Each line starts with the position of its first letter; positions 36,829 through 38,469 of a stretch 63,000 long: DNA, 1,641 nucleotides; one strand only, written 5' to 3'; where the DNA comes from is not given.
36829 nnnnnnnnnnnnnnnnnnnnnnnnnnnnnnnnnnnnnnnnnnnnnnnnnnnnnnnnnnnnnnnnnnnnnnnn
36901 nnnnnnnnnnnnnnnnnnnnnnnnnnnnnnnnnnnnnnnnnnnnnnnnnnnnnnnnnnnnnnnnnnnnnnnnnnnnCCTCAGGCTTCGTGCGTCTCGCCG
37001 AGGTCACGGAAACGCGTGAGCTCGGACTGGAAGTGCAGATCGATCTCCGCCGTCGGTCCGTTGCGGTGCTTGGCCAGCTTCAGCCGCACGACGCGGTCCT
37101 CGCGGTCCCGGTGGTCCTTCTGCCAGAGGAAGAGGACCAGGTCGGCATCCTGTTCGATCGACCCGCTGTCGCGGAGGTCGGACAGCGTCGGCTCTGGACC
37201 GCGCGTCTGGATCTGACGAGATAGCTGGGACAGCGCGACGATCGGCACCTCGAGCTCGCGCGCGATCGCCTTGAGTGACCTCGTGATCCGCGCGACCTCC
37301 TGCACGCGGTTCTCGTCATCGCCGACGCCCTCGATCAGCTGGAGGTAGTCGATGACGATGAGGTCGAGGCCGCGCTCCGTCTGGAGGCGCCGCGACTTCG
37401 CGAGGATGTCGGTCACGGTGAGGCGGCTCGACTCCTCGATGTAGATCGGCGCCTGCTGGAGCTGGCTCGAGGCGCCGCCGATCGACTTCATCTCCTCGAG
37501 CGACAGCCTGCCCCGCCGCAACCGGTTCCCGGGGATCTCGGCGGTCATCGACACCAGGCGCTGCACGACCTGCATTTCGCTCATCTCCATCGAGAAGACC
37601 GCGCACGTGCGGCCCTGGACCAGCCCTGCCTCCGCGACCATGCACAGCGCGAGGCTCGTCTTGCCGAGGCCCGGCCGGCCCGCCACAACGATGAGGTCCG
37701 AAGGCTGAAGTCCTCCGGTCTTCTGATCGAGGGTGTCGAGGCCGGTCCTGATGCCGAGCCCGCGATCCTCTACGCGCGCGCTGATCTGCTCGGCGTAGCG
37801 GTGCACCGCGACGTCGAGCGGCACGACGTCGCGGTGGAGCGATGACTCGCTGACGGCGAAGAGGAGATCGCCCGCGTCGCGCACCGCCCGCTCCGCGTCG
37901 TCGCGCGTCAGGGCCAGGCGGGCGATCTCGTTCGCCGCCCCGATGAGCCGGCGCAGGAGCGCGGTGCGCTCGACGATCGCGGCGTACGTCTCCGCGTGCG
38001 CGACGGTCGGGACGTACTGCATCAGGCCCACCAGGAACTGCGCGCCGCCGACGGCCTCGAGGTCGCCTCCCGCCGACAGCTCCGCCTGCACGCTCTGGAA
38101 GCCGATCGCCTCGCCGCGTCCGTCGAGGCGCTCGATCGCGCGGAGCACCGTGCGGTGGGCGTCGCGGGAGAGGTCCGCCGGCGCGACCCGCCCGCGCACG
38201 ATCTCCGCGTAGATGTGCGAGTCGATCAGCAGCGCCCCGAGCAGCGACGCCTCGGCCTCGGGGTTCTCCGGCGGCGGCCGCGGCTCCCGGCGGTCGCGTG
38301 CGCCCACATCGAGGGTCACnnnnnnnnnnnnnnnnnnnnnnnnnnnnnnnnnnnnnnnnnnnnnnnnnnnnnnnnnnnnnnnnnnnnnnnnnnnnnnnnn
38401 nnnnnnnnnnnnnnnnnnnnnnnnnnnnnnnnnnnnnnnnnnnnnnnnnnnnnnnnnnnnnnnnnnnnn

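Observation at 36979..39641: Two diverged, translationally coupled dnaB genes in tandem on the chromosome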

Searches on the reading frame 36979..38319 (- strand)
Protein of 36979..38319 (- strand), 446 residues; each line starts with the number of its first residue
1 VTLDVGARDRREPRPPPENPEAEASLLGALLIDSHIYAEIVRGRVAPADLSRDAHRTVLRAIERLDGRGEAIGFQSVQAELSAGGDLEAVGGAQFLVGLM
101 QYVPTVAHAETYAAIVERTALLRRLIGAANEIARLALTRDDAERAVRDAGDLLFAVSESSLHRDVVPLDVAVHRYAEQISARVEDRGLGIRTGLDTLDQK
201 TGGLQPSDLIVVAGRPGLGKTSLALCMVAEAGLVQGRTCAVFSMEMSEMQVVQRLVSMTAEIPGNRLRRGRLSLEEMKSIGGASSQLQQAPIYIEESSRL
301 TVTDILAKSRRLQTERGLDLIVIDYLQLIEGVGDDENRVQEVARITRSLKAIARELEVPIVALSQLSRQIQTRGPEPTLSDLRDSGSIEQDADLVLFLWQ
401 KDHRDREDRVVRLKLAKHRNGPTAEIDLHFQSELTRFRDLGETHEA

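Call 3: search_protein_families(library=pfam, proteins=[window:36979-38319:-])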
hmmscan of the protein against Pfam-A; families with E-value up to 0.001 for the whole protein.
window:36979-38319:- (446 aa): 4 families
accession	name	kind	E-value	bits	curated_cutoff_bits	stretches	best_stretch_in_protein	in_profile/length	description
PF03796.21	DnaB_C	-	1.6e-88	296.8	27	1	189-439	1-255/255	DnaB-like helicase C terminal domain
PF00772.26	DnaB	-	2.8e-20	72.7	23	1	16-117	2-102/103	DnaB-like helicase N terminal domain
PF13481.12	AAA_25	-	3.5e-10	40.3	27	1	205-365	31-189/195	AAA domain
PF06745.19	ATPase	-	1.2e-06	28.5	26.6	1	190-350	1-152/231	KaiC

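Call 4: search_protein_families(library=ncbifam, proteins=[window:36979-38319:-])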
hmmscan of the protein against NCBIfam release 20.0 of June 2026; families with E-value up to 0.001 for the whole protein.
window:36979-38319:- (446 aa): 21 families
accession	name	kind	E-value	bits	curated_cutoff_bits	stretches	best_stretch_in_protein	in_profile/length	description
TIGR00665.1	DnaB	equivalog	9.8e-131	436.5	385.25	1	16-440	2-433/435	replicative DNA helicase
NF004384.0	PRK05748.1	equivalog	1.7e-117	392.7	525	1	11-444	5-446/452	replicative DNA helicase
NF005852.0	PRK07773.1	equivalog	5.6e-113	378.9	780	2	11-387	19-398/886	replicative DNA helicase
NF006606.0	PRK09165.1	equivalog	1.8e-107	360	540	2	10-402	15-429/497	replicative DNA helicase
TIGR03600.1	phage_DnaB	exception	2.7e-98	329.7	498.65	1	21-430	3-421/421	phage replicative helicase, DnaB family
NF004109.0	PRK05595.1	equivalog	4.8e-94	315.5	737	1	17-444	9-442/444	replicative DNA helicase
NF006443.0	PRK08760.1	equivalog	1.1e-89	301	741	1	14-442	31-469/476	replicative DNA helicase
NF040583.1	dnaB_SPI-7_type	exception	1.8e-87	294.2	655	1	19-440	4-434/434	SPI-7-type island replicative DNA helicase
NF005945.0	PRK08006.1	equivalog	1.4e-84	284.6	898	1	16-439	27-462/471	replicative DNA helicase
NF005369.0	PRK06904.1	equivalog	1.9e-83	280.8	809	1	16-444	25-468/474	replicative DNA helicase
NF005424.0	PRK07004.1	equivalog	3.2e-82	276.5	834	1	15-440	14-451/460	replicative DNA helicase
NF006306.0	PRK08506.1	equivalog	1e-79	268.4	596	1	22-402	9-388/472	replicative DNA helicase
NF006458.0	PRK08840.1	equivalog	6.6e-79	265.7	884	1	16-439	20-455/464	replicative DNA helicase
NF004967.0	PRK06321.1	equivalog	1.6e-74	251.5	751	2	188-440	207-465/472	replicative DNA helicase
NF005240.0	PRK06749.1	subfamily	3.6e-73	246.8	686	1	19-439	5-426/428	replicative DNA helicase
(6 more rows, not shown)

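Call 14: find_homologous_proteins(query=window:36979-38319:-)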
Query window:36979-38319:- (446 aa): 7967 proteins with E <= 0.001 among 8000 candidates; the best 120 are listed.
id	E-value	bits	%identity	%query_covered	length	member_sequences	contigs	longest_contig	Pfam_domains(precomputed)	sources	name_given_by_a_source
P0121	3.8e-279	943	100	100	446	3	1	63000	PF06745.20,PF03796.22,PF00772.27,PF13481.13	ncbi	-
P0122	1.8e-212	724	77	99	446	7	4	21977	PF06745.20,PF03796.22,PF00772.27,PF13481.13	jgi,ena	jgi:replicative DNA helicase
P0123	6.8e-212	722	76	99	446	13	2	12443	PF06745.20,PF03796.22,PF00772.27,PF13481.13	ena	-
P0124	1.8e-211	720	77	99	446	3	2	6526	PF06745.20,PF03796.22,PF00772.27,PF13481.13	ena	-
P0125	1.1e-210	718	76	99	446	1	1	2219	PF06745.20,PF03796.22,PF00772.27,PF13481.13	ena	-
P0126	1.2e-210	718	76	99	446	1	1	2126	PF06745.20,PF03796.22,PF00772.27,PF13481.13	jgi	jgi:replicative DNA helicase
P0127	2.6e-210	717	76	99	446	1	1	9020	PF06745.20,PF03796.22,PF00772.27,PF13481.13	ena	-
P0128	3.6e-210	716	76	99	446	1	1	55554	PF06745.20,PF03796.22,PF00772.27,PF13481.13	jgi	-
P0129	2.1e-209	714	76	100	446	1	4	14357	PF06745.20,PF03796.22,PF00772.27,PF13481.13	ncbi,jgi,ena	ncbi:MAG TPA: replicative DNA helicase [Candidatus Limnocylindria bacterium]|jgi:replicative DNA hel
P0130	6.7e-209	712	74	99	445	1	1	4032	PF06745.20,PF03796.22,PF00772.27,PF13481.13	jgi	-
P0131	1.6e-208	711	75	100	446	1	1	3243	PF06745.20,PF03796.22,PF00772.27,PF13481.13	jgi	-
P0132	9.6e-207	705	75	99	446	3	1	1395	PF06745.20,PF03796.22,PF00772.27,PF13481.13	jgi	-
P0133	1.4e-206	704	75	99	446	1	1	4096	PF06745.20,PF03796.22,PF00772.27,PF13481.13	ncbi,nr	ncbi:MAG TPA: replicative DNA helicase [Candidatus Saccharimonadales bacterium]|nr:replicative DNA h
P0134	1.6e-206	704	75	94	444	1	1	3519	PF06745.20,PF03796.22,PF00772.27,PF13481.13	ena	-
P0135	4.6e-206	703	75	100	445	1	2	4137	PF06745.20,PF03796.22,PF00772.27,PF13481.13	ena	-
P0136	6.8e-206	702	75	100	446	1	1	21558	PF03796.22,PF00772.27,PF13481.13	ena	-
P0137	6.9e-206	702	76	94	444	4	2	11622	PF06745.20,PF03796.22,PF00772.27,PF13481.13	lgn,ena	-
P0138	1.0e-205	702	73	100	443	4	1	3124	PF06745.20,PF03796.22,PF00772.27,PF13481.13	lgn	-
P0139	1.2e-205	701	75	99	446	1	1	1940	PF06745.20,PF03796.22,PF00772.27,PF13481.13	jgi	jgi:replicative DNA helicase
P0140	1.4e-205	701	75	100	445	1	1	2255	PF06745.20,PF03796.22,PF00772.27,PF13481.13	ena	-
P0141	1.5e-205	701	75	100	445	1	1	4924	PF06745.20,PF03796.22,PF00772.27,PF13481.13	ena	-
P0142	1.7e-205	701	74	99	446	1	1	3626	PF06745.20,PF03796.22,PF00772.27,PF13481.13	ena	-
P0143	2.6e-205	700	74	94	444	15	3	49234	PF06745.20,PF03796.22,PF00772.27,PF13481.13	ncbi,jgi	jgi:replicative DNA helicase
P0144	3.1e-205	700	76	94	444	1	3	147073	PF06745.20,PF03796.22,PF00772.27,PF13481.13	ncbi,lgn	-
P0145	3.7e-205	700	75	100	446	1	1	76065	PF03796.22,PF00772.27,PF13481.13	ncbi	-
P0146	5.2e-205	699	75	98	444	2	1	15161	PF06745.20,PF03796.22,PF00772.27,PF13481.13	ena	-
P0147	5.2e-205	699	74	100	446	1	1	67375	PF03796.22,PF00772.27,PF13481.13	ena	-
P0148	7.3e-205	699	74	99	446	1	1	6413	PF06745.20,PF03796.22,PF00772.27,PF13481.13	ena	-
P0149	7.6e-205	699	74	99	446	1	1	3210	PF06745.20,PF03796.22,PF00772.27,PF13481.13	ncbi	-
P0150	8.6e-205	698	75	98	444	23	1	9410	PF06745.20,PF03796.22,PF00772.27,PF13481.13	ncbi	-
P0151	9.1e-205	698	74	99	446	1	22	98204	PF06745.20,PF03796.22,PF00772.27,PF13481.13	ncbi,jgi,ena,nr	ncbi:MAG: replicative DNA helicase [Chloroflexi bacterium]|nr:MAG: replicative DNA helicase [Chlorof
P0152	1.0e-204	698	74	99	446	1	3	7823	PF06745.20,PF03796.22,PF00772.27,PF13481.13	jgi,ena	-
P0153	1.1e-204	698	76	97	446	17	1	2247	PF06745.20,PF03796.22,PF00772.27,PF13481.13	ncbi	-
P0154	1.1e-204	698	74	99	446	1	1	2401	PF06745.20,PF03796.22,PF00772.27,PF13481.13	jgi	jgi:replicative DNA helicase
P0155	1.1e-204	698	74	99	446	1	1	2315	PF06745.20,PF03796.22,PF00772.27,PF13481.13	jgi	-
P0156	1.3e-204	698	74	100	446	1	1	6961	PF03796.22,PF00772.27,PF13481.13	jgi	-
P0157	1.5e-204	698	74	100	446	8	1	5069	PF03796.22,PF00772.27,PF13481.13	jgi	-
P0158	2.4e-204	697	75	95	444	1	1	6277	PF06745.20,PF03796.22,PF00772.27,PF13481.13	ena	-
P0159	2.4e-204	697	74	99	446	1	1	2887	PF06745.20,PF03796.22,PF00772.27,PF13481.13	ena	-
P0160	2.7e-204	697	74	99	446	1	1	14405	PF06745.20,PF03796.22,PF00772.27,PF13481.13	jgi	jgi:replicative DNA helicase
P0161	2.7e-204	697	76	97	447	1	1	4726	PF06745.20,PF03796.22,PF00772.27,PF13481.13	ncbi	-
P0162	3.1e-204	697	74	99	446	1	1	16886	PF06745.20,PF03796.22,PF00772.27,PF13481.13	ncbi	-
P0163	3.3e-204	697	74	99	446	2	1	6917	PF06745.20,PF03796.22,PF00772.27,PF13481.13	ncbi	-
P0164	3.8e-204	696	74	99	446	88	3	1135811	PF06745.20,PF03796.22,PF00772.27,PF13481.13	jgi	jgi:replicative DNA helicase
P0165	4.2e-204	696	75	100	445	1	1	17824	PF06745.20,PF03796.22,PF00772.27,PF13481.13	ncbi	ncbi:MAG: replicative DNA helicase [Candidatus Limnocylindria bacterium]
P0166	4.7e-204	696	75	100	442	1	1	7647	PF06745.20,PF03796.22,PF00772.27,PF13481.13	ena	-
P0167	6.0e-204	696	74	99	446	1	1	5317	PF06745.20,PF03796.22,PF00772.27,PF13481.13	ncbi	-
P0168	7.5e-204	695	74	100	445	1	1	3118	PF06745.20,PF03796.22,PF00772.27,PF13481.13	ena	-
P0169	7.9e-204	695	75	94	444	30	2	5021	PF06745.20,PF03796.22,PF00772.27,PF13481.13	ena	-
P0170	1.1e-203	695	74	99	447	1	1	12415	PF06745.20,PF03796.22,PF00772.27,PF13481.13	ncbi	ncbi:MAG: replicative DNA helicase [Chloroflexota bacterium]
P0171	1.1e-203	695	75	98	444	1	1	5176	PF06745.20,PF03796.22,PF00772.27,PF13481.13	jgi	jgi:replicative DNA helicase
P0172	1.2e-203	695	74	94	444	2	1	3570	PF06745.20,PF03796.22,PF00772.27,PF13481.13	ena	-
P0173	1.4e-203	694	74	99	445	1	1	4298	PF06745.20,PF03796.22,PF00772.27,PF13481.13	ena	-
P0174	1.4e-203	694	75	94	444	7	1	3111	PF06745.20,PF03796.22,PF00772.27,PF13481.13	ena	-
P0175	1.6e-203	694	75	98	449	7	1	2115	PF06745.20,PF03796.22,PF00772.27,PF13481.13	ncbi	-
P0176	1.6e-203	694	76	97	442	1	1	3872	PF06745.20,PF03796.22,PF00772.27,PF13481.13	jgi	jgi:replicative DNA helicase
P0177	3.0e-203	693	74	94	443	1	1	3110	PF06745.20,PF03796.22,PF00772.27,PF13481.13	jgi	-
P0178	3.0e-203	693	73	100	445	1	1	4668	PF06745.20,PF03796.22,PF00772.27,PF13481.13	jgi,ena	-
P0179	5.8e-203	692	74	99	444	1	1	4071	PF06745.20,PF03796.22,PF00772.27,PF13481.13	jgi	jgi:replicative DNA helicase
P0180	6.8e-203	692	74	100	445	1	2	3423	PF06745.20,PF03796.22,PF00772.27,PF13481.13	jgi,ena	-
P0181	8.1e-203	692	73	94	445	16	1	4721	PF06745.20,PF03796.22,PF00772.27,PF13481.13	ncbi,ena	-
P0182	8.9e-203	692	74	99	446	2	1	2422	PF06745.20,PF03796.22,PF00772.27,PF13481.13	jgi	jgi:replicative DNA helicase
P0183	9.8e-203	692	75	100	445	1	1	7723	PF06745.20,PF03796.22,PF00772.27,PF13481.13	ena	-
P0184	1.1e-202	692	74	98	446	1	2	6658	PF06745.20,PF03796.22,PF00772.27,PF13481.13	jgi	jgi:replicative DNA helicase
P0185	1.3e-202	691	74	100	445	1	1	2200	PF06745.20,PF03796.22,PF00772.27,PF13481.13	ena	-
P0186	1.6e-202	691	76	97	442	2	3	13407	PF06745.20,PF03796.22,PF00772.27,PF13481.13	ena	-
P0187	2.0e-202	691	74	100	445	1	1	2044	PF06745.20,PF03796.22,PF00772.27,PF13481.13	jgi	jgi:replicative DNA helicase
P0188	2.0e-202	691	74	100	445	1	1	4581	PF06745.20,PF03796.22,PF00772.27,PF13481.13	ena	-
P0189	2.2e-202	691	74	100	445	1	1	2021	PF06745.20,PF03796.22,PF00772.27,PF13481.13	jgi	jgi:replicative DNA helicase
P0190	2.2e-202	691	74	100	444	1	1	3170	PF06745.20,PF03796.22,PF00772.27,PF13481.13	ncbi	-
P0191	2.5e-202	690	74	100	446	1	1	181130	PF06745.20,PF03796.22,PF00772.27,PF13481.13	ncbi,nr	ncbi:MAG: replicative DNA helicase [Chloroflexi bacterium]|nr:replicative DNA helicase [Chloroflexot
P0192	2.5e-202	690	74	100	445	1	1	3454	PF06745.20,PF03796.22,PF00772.27,PF13481.13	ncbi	-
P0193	3.0e-202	690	74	99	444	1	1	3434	PF06745.20,PF03796.22,PF00772.27,PF13481.13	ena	-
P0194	3.2e-202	690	76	98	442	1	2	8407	PF06745.20,PF03796.22,PF00772.27,PF13481.13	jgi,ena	-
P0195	3.3e-202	690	75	100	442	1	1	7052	PF06745.20,PF03796.22,PF00772.27,PF13481.13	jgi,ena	jgi:replicative DNA helicase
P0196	3.4e-202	690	75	100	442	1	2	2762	PF06745.20,PF03796.22,PF00772.27,PF13481.13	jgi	jgi:replicative DNA helicase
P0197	3.5e-202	690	75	100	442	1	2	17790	PF06745.20,PF03796.22,PF00772.27,PF13481.13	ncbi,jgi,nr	ncbi:MAG TPA: replicative DNA helicase [Candidatus Limnocylindria bacterium]|jgi:replicative DNA hel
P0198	4.5e-202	690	74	94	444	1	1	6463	PF06745.20,PF03796.22,PF00772.27,PF13481.13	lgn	-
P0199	4.5e-202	690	74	100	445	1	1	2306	PF06745.20,PF03796.22,PF00772.27,PF13481.13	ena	-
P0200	4.9e-202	689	74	100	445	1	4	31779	PF06745.20,PF03796.22,PF00772.27,PF13481.13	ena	-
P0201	4.9e-202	689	74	99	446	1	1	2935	PF06745.20,PF03796.22,PF00772.27,PF13481.13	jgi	-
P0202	5.0e-202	689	74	99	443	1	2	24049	PF06745.20,PF03796.22,PF00772.27,PF13481.13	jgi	jgi:replicative DNA helicase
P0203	5.1e-202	689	73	94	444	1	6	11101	PF06745.20,PF03796.22,PF00772.27,PF13481.13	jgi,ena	-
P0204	5.8e-202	689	74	100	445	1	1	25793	PF06745.20,PF03796.22,PF00772.27,PF13481.13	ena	-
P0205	6.5e-202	689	74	98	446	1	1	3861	PF06745.20,PF03796.22,PF00772.27,PF13481.13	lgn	-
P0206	8.1e-202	689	75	100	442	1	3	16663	PF06745.20,PF03796.22,PF00772.27,PF13481.13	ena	-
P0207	1.2e-201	688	74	99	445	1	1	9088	PF06745.20,PF03796.22,PF00772.27,PF13481.13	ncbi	-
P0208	1.2e-201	688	73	99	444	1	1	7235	PF06745.20,PF03796.22,PF00772.27,PF13481.13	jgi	jgi:replicative DNA helicase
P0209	1.2e-201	688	73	99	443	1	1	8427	PF06745.20,PF03796.22,PF00772.27,PF13481.13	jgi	jgi:replicative DNA helicase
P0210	1.3e-201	688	74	94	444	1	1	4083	PF06745.20,PF03796.22,PF00772.27,PF13481.13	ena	-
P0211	1.5e-201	688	73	94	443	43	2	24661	PF06745.20,PF03796.22,PF00772.27,PF13481.13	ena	-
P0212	1.6e-201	688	73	100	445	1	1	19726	PF06745.20,PF03796.22,PF00772.27,PF13481.13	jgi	-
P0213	1.8e-201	688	74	99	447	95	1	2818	PF06745.20,PF03796.22,PF00772.27,PF13481.13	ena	-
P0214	1.9e-201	687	73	100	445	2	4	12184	PF06745.20,PF03796.22,PF00772.27,PF13481.13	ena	-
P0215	1.9e-201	687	73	99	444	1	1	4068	PF06745.20,PF03796.22,PF00772.27,PF13481.13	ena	-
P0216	2.0e-201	687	74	100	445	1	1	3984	PF06745.20,PF03796.22,PF00772.27,PF13481.13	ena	-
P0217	2.1e-201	687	72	99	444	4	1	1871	PF06745.20,PF03796.22,PF00772.27,PF13481.13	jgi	jgi:replicative DNA helicase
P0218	2.1e-201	687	74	100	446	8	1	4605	PF06745.20,PF03796.22,PF00772.27,PF13481.13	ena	-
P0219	2.4e-201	687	73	95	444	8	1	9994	PF06745.20,PF03796.22,PF00772.27,PF13481.13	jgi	-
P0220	2.9e-201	687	74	99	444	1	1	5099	PF06745.20,PF03796.22,PF00772.27,PF13481.13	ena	-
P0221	3.3e-201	687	75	100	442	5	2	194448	PF06745.20,PF03796.22,PF00772.27,PF13481.13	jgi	jgi:replicative DNA helicase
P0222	3.7e-201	686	72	99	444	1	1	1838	PF06745.20,PF03796.22,PF00772.27,PF13481.13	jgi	jgi:replicative DNA helicase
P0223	3.8e-201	686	73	94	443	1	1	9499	PF06745.20,PF03796.22,PF00772.27,PF13481.13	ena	-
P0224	3.8e-201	686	74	99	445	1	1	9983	PF06745.20,PF03796.22,PF00772.27,PF13481.13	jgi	jgi:replicative DNA helicase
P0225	3.9e-201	686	74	95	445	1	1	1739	PF06745.20,PF03796.22,PF00772.27,PF13481.13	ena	-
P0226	4.0e-201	686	74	100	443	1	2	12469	PF06745.20,PF03796.22,PF00772.27,PF13481.13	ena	-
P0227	5.0e-201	686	74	97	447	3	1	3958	PF06745.20,PF03796.22,PF00772.27,PF13481.13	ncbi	ncbi:MAG TPA: replicative DNA helicase [Candidatus Limnocylindria bacterium]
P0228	5.0e-201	686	73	94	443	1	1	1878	PF06745.20,PF03796.22,PF00772.27,PF13481.13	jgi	jgi:replicative DNA helicase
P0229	6.3e-201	686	73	100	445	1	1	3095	PF06745.20,PF03796.22,PF00772.27,PF13481.13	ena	-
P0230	7.0e-201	686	74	100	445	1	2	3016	PF06745.20,PF03796.22,PF00772.27,PF13481.13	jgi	jgi:replicative DNA helicase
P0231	8.4e-201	685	75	100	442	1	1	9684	PF06745.20,PF03796.22,PF00772.27,PF13481.13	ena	-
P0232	8.8e-201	685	75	98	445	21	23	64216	PF06745.20,PF03796.22,PF00772.27,PF13481.13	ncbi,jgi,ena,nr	ncbi:MAG: replicative DNA helicase [Chloroflexi bacterium]|nr:MAG: replicative DNA helicase [Chlorof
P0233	9.2e-201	685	73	99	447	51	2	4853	PF06745.20,PF03796.22,PF00772.27,PF13481.13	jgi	jgi:replicative DNA helicase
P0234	9.8e-201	685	72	100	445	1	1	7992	PF06745.20,PF03796.22,PF00772.27,PF13481.13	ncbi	-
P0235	1.1e-200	685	73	99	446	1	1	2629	PF06745.20,PF03796.22,PF00772.27,PF13481.13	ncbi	-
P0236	2.0e-200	684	74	100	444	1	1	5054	PF06745.20,PF03796.22,PF00772.27,PF13481.13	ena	-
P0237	2.2e-200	684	74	100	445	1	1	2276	PF06745.20,PF03796.22,PF00772.27,PF13481.13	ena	-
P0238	2.3e-200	684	73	100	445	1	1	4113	PF06745.20,PF03796.22,PF00772.27,PF13481.13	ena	-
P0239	2.3e-200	684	72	100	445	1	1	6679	PF06745.20,PF03796.22,PF00772.27,PF13481.13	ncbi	-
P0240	2.3e-200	684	74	94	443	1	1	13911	PF06745.20,PF03796.22,PF00772.27,PF13481.13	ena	-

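Call 15: find_related_loci(query=window:36979-38319:-, collection=genome_contigs, flank=4000)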
Query window:36979-38319:- (446 aa) in genome_contigs; peptide patterns used: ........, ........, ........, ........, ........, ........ (x = any residue, [..] = any of these).
96 stretches matched a pattern; 29 encode a relative of the query (tblastn E <= 1e-3); 28 distinct loci.
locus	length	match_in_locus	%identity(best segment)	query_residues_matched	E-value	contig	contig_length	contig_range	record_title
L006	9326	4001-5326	97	5-446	0e+0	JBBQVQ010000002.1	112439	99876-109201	MAG: Candidatus Limnocylindria bacterium isolate Co_metawrap_2004 Cmw_2004_k141_24353063_length_112439_cov_21.4860, whol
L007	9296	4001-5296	75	14-446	0e+0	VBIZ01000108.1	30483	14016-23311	MAG: Chloroflexi bacterium isolate CF_143 14_0927_12_20cm_scaffold_518, whole genome shotgun sequence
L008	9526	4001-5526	75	14-445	0e+0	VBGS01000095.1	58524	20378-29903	MAG: Chloroflexi bacterium isolate CF_84 14_0927_12_20cm_scaffold_433, whole genome shotgun sequence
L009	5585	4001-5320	74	1-445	0e+0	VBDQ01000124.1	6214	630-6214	MAG: Chloroflexi bacterium isolate CF_4 14_0903_16_30cm_scaffold_9939, whole genome shotgun sequence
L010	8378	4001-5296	75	14-446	0e+0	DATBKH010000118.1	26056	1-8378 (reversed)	MAG TPA_asm: Candidatus Limnocylindria bacterium isolate SMAG_U3941 k141_367483, whole genome shotgun sequence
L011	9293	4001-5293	75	14-445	0e+0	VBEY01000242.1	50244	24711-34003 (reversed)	MAG: Chloroflexi bacterium isolate CF_38 14_1009_12_30cm_scaffold_747, whole genome shotgun sequence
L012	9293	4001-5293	74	14-445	0e+0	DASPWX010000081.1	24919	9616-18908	MAG TPA_asm: Candidatus Bathyarchaeia archaeon isolate SMAG_U11552 k141_1216170, whole genome shotgun sequence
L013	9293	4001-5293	74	14-445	0e+0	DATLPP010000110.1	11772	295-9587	MAG TPA_asm: Candidatus Udaeobacter sp. isolate SMAG_U13855 k141_1866812, whole genome shotgun sequence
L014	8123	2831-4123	74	14-445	0e+0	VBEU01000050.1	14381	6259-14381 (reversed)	MAG: Chloroflexi bacterium isolate CF_34 14_1009_02_40cm_scaffold_2418, whole genome shotgun sequence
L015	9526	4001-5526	74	14-445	0e+0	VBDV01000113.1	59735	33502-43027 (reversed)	MAG: Chloroflexi bacterium isolate CF_9 14_0927_09_40cm_scaffold_132, whole genome shotgun sequence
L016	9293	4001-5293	74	14-445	0e+0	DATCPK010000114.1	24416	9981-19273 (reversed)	MAG TPA_asm: Candidatus Limnocylindria bacterium isolate SMAG_U7225 k141_32423, whole genome shotgun sequence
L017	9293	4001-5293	75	14-445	0e+0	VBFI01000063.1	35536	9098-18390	MAG: Chloroflexi bacterium isolate CF_48 14_0929_02_20cm_scaffold_902, whole genome shotgun sequence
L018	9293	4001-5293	74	14-445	0e+0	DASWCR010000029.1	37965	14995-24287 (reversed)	MAG TPA_asm: Candidatus Limnocylindria bacterium isolate SMAG_U2714 k141_934658, whole genome shotgun sequence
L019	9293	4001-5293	74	14-445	0e+0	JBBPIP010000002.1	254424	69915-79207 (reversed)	MAG: Chloroflexota bacterium isolate BPF1-44-46_bin_3 NODE_3_length_254424_cov_23.638627, whole genome shotgun sequence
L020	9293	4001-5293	73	14-445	0e+0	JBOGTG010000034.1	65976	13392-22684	MAG: Candidatus Limnocylindria bacterium isolate SC-S_metawrap_bin.40 k127_6000829, whole genome shotgun sequence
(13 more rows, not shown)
